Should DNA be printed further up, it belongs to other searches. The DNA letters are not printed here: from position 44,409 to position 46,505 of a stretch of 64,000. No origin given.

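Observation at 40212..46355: Candidate signalling-suicide module: cNMP-gated patatin phospholipase, cyclase-STAND-TPR sensor and EEP hydrolase in one tight operon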

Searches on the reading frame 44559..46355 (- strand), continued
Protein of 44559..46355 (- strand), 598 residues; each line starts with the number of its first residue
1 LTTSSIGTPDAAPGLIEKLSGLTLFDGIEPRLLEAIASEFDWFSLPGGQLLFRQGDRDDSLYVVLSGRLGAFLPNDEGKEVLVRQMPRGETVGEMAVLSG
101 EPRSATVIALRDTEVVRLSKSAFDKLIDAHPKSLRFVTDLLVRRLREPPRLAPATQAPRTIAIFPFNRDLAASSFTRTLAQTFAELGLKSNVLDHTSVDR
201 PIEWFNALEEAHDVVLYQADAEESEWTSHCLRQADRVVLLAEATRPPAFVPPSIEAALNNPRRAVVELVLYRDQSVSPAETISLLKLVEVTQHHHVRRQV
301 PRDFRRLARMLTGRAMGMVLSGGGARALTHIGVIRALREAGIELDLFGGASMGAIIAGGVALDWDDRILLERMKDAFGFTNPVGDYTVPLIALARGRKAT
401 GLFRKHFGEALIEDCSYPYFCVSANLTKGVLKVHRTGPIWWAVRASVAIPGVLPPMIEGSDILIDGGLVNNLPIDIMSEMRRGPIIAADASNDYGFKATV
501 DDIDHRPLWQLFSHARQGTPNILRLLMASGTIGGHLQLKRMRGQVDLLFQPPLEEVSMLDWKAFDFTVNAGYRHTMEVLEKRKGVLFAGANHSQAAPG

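Call 40: search_protein_families(library=ncbifam, proteins=[window:44559-46355:-, L001:4901-8551:-], max_evalue=0.001)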
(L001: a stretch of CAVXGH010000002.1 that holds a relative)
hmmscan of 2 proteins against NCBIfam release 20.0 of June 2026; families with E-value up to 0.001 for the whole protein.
window:44559-46355:- (598 aa): 7 families
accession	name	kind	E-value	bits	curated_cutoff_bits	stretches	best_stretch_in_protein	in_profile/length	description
NF007623.0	PRK10279.1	equivalog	9e-26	90.7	272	1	316-493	6-183/301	patatin-like phospholipase RssA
NF058543.1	ActPatMycb56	equivalog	9.8e-13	47.6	460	1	22-132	1-109/317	acetyltransferase Pat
NF008732.0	PRK11753.1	equivalog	1.6e-12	47.4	266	1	49-148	32-132/214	cAMP-activated global transcriptional regulator CRP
NF043045.1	T4SS_VpdC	equivalog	2.9e-10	38.9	1000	1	318-357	308-347/880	Dot/Icm T4SS effector VpdC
TIGR03896.1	cyc_nuc_ocin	subfamily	3e-09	36.7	161.05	1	44-126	165-247/317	bacteriocin-type transport-associated protein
NF041163.2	encap_f2b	equivalog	3.3e-09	36.4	400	1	17-133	71-189/450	family 2B encapsulin nanocompartment shell protein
NF041079.1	CBASS_lipase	equivalog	2.6e-05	23.6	200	1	319-436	5-132/317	CBASS cGAMP-activated phospholipase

L001:4901-8551:- (1216 aa): 20 families
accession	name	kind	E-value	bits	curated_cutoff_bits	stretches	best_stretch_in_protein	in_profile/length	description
NF033617.1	RND_permease_2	subfamily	3.9e-101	339.6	1250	1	308-1198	150-1007/1009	multidrug efflux RND transporter permease subunit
TIGR00914.1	2A0601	subfamily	3.8e-92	309.6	701.45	2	837-1198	667-1035/1051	CusA/CzcA family heavy metal efflux RND transporter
NF000282.2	RND_permease_1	subfamily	1.1e-90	305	1250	3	304-747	148-597/1029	multidrug efflux RND transporter permease subunit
TIGR00915.1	2A0602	subfamily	1.4e-84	284.7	940.35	2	857-1198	687-1028/1050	efflux RND transporter permease subunit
NF007798.0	PRK10503.1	equivalog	9.4e-57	192.3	1584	1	319-1198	174-1022/1040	MdtB/MuxB family multidrug efflux RND transporter permease subunit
NF007131.0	PRK09577.1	equivalog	5.6e-55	186.6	1768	3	878-1197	703-1021/1045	multidrug efflux RND transporter permease subunit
NF007905.0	PRK10614.1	equivalog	8e-54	182.7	1774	2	288-675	133-507/1025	multidrug efflux RND transporter permease subunit MdtC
NF007133.0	PRK09579.1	equivalog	1.8e-52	178.1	1763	2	279-754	122-591/1017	multidrug efflux RND transporter permease subunit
NF007842.1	PRK10555.1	equivalog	5.5e-52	176.8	1854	2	438-1196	279-1024/1036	multidrug efflux RND transporter permease AcrD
NF000037.1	RND_perm_OqxB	exception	6.9e-44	149.9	2200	2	301-658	148-502/1050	multidrug efflux RND transporter permease subunit OqxB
NF011706.2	PRK15127.1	equivalog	5.6e-40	137.1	2150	2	883-1197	714-1028/1049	multidrug efflux RND transporter permease subunit AcrB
TIGR00921.1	2A067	subfamily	5.2e-14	51.2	351.9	2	985-1192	129-340/733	hydrophobe/amphiphile efflux-3 (HAE3) family transporter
TIGR00916.1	2A0604s01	subfamily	4.2e-13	49.4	148.6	1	502-621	93-211/231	SecD/SecF family protein translocase subunit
TIGR01129.1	secD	equivalog_domain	3.2e-07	29.9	244.4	1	495-638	246-388/397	protein translocase subunit SecD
NF009583.0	PRK13024.1-3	subfamily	8.2e-07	27.4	721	1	505-648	284-425/755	protein translocase subunit SecDF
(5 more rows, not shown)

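Call 48: search_solved_structures(query=window:44559-46355:-, max_evalue=0.001)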
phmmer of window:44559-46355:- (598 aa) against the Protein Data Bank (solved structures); distinct sequences matched with E-value up to 0.001: 132 (the best 60 are shown).
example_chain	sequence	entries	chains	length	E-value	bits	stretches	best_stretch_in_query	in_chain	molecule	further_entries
5fqu_A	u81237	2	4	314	2.4e-23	85.8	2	413-576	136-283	PATATIN-LIKE PROTEIN, PLPD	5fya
3of1_A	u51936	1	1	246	1.8e-15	59.8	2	36-143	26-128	cAMP-dependent protein kinase regulatory subunit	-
7pza_A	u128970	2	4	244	2.5e-15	59.4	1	33-183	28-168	Putative cAMP-binding protein-catabolite gene activator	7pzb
5dyk_A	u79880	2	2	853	5e-15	58.4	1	44-119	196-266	CGMP-dependent protein kinase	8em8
5j3u_A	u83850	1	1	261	5.1e-15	58.3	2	24-135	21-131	Protein Kinase A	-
5ezr_A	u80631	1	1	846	8.7e-15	57.6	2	47-119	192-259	cGMP-dependent protein kinase, putative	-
4rz7_A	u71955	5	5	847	8.8e-15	57.6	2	47-119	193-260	cGMP-dependent protein kinase, putative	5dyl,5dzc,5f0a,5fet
9p74_A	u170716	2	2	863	9.5e-15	57.5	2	47-119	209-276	cGMP-dependent protein kinase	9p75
9ya0_MA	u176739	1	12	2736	9.7e-15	57.4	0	43-128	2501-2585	PCR12, TGME49_219070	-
4ev0_A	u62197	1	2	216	6.7e-14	54.6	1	20-148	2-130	Transcription regulator, Crp family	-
5d1i_A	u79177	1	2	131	2.6e-13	52.7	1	16-132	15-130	Cyclic nucleotide-binding protein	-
1o7f_A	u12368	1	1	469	2.6e-13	52.7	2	16-129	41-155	CAMP-DEPENDENT RAP1 GUANINE-NUCLEOTIDE EXCHANGE FACTOR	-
5kbf_A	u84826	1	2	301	4.3e-13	52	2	43-128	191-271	CAMP-dependent protein kinase regulatory subunit, putative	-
1ne4_A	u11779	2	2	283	4.5e-13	51.9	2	20-128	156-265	cAMP-dependent protein kinase type I-alpha regulatory chain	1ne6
5jr7_B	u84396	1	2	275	4.7e-13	51.9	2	20-127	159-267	cAMP-dependent protein kinase type I-alpha regulatory subunit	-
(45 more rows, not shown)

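Call 62: search_protein_families(library=pfam, proteins=[L001:15832-16968:-, L001:15883-16908:+, L001:16967-17599:+, L001:17700-18533:+, L001:19392-19943:-, L001:19816-20427:-], max_evalue=0.01)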
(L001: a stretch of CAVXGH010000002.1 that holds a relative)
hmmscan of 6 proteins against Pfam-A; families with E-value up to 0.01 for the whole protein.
L001:15832-16968:- (378 aa): 0 families

L001:15883-16908:+ (341 aa): 2 families
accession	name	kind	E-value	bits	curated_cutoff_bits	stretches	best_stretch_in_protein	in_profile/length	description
PF12710.13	HAD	-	1.1e-10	42.7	27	1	68-272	1-189/189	haloacid dehalogenase-like hydrolase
PF00702.32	Hydrolase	-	8.9e-07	29.9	26.4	1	68-206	4-136/191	haloacid dehalogenase-like hydrolase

L001:16967-17599:+ (210 aa): 1 family
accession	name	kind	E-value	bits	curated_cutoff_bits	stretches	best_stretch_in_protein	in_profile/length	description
PF13563.12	2_5_RNA_ligase2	-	0.0027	18.2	27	1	52-150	9-99/152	2'-5' RNA ligase superfamily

L001:17700-18533:+ (277 aa): 3 families
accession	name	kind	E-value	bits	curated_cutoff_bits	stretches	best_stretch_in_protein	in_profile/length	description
PF13419.12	HAD_2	-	2.2e-30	106.5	23.8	1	69-246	1-178/178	Haloacid dehalogenase-like hydrolase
PF00702.32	Hydrolase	-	1.3e-18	68.5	26.4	1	67-240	2-191/191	haloacid dehalogenase-like hydrolase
PF13242.12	Hydrolase_like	-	3.8e-05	23.9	22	1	202-264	3-66/75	HAD-hyrolase-like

L001:19392-19943:- (183 aa): 0 families

L001:19816-20427:- (203 aa): 0 families

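Call 71: search_protein_families(library=padloc, proteins=[L001:11840-12445:+], max_evalue=0.001)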
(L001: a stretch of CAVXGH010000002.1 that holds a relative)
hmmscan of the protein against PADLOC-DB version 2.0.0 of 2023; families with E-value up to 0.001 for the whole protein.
L001:11840-12445:+ (201 aa): 0 families

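Call 86: find_encoding_contigs(protein=P0079, flank=9000, max_places=1)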
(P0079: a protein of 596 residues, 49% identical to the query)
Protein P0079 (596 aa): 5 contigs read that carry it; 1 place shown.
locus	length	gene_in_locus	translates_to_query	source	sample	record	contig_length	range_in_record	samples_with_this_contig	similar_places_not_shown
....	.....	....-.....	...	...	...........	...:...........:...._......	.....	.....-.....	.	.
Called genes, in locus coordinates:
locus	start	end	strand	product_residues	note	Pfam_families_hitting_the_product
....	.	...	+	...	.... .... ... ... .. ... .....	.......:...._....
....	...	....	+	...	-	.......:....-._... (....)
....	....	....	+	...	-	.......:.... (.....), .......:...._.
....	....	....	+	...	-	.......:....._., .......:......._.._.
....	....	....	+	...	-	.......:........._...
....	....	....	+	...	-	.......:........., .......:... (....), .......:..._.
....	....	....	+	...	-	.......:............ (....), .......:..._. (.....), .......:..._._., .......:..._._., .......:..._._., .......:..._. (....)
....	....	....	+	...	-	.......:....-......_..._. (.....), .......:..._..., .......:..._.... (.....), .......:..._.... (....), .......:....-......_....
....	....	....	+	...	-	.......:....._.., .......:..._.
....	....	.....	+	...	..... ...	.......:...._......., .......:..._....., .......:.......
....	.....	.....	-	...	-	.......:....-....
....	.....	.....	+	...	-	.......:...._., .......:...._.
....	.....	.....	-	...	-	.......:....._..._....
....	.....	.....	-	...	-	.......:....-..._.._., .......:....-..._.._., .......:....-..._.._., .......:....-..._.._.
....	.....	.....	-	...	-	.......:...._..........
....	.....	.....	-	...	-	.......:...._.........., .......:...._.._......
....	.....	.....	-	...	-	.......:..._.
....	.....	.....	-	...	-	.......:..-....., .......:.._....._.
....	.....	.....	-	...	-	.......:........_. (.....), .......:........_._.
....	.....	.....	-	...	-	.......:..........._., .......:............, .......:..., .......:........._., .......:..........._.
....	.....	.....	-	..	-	?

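Call 87: find_encoding_contigs(protein=P0103, flank=9000, max_places=1)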
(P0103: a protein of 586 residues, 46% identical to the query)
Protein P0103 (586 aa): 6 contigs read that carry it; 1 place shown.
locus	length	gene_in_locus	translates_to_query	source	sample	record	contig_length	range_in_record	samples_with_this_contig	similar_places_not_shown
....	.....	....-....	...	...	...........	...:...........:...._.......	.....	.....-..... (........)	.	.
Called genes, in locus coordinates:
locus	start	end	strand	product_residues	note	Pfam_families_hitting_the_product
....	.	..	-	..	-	?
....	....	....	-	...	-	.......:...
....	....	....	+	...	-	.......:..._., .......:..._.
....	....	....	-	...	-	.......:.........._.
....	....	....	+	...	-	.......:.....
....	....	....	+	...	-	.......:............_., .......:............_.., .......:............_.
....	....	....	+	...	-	-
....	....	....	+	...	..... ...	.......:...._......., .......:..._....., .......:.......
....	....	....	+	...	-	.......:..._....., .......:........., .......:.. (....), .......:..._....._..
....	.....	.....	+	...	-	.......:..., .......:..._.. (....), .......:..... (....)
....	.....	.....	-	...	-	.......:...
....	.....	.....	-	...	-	-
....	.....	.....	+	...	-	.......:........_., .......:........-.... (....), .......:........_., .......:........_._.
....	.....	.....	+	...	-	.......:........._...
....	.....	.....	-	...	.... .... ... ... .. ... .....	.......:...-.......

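Call 88: find_encoding_contigs(protein=P0042, flank=9000, max_places=1)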
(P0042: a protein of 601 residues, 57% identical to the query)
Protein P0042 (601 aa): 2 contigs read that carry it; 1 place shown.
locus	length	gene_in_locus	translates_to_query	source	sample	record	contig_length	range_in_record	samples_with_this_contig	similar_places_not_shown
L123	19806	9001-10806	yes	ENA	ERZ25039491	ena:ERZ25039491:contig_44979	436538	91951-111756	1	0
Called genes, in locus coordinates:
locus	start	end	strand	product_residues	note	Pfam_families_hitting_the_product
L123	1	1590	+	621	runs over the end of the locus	-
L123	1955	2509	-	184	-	PF01242:PTPS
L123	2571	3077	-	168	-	PF04828:GFA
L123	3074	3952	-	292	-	PF02798:GST_N (weak), PF13409:GST_N_2 (weak), PF00043:GST_C (weak), PF13410:GST_C_2, PF21972:Arc1p_N_like (weak)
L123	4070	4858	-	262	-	PF00378:ECH_1, PF16113:ECH_2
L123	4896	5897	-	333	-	PF00296:Bac_luciferase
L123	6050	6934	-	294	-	PF00296:Bac_luciferase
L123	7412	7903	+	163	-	PF00296:Bac_luciferase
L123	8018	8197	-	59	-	-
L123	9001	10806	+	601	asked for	PF00027:cNMP_binding, PF24179:NTE_Ploop, PF01734:Patatin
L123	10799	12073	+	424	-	-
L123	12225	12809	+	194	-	PF01066:CDP-OH_P_transf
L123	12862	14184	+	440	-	PF00614:PLDc (faint), PF13091:PLDc_2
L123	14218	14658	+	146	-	PF13160:DUF3995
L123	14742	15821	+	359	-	PF02931:Neur_chan_LBD, PF02932:Neur_chan_memb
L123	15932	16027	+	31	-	-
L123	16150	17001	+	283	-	PF02668:TauD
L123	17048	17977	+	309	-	PF03547:Mem_trans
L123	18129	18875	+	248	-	PF14378:PAP2_3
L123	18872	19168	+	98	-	PF14378:PAP2_3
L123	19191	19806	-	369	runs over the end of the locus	PF02771:Acyl-CoA_dh_N, PF02770:Acyl-CoA_dh_M, PF00441:Acyl-CoA_dh_1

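Call 89: find_encoding_contigs(protein=P0027, flank=9000, max_places=1)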
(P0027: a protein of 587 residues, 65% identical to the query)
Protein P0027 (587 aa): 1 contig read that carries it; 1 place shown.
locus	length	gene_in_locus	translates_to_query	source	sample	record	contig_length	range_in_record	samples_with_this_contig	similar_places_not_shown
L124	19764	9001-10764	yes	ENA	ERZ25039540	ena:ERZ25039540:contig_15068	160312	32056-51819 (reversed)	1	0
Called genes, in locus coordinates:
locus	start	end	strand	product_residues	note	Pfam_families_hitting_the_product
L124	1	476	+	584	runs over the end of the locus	PF07732:Cu-oxidase_3, PF07731:Cu-oxidase_2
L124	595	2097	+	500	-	-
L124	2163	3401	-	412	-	PF07690:MFS_1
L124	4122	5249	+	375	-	PF25885:HH_EMRA (weak), PF25876:HH_MFP_RND, PF25893:HH_CzcB (weak), PF25954:Beta-barrel_RND_2, PF25989:YknX_C (weak)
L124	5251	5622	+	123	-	PF00873:ACR_tran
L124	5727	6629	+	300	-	PF00873:ACR_tran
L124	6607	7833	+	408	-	PF00873:ACR_tran, PF02355:SecD_SecF_C (weak)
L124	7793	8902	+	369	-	PF00873:ACR_tran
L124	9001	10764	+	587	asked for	PF00027:cNMP_binding, PF24179:NTE_Ploop, PF01734:Patatin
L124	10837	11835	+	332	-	PF03372:Exo_endo_phos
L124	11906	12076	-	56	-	-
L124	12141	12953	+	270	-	PF00211:Guanylate_cyc, PF13191:AAA_16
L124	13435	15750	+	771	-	PF13191:AAA_16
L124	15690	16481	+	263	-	PF07719:TPR_2 (faint), PF13428:TPR_14 (faint), PF13424:TPR_12 (weak)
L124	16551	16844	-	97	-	PF07045:DUF1330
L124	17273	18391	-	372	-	PF02771:Acyl-CoA_dh_N, PF02770:Acyl-CoA_dh_M, PF00441:Acyl-CoA_dh_1, PF08028:Acyl-CoA_dh_2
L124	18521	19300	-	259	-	-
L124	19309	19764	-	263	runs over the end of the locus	PF04773:FecR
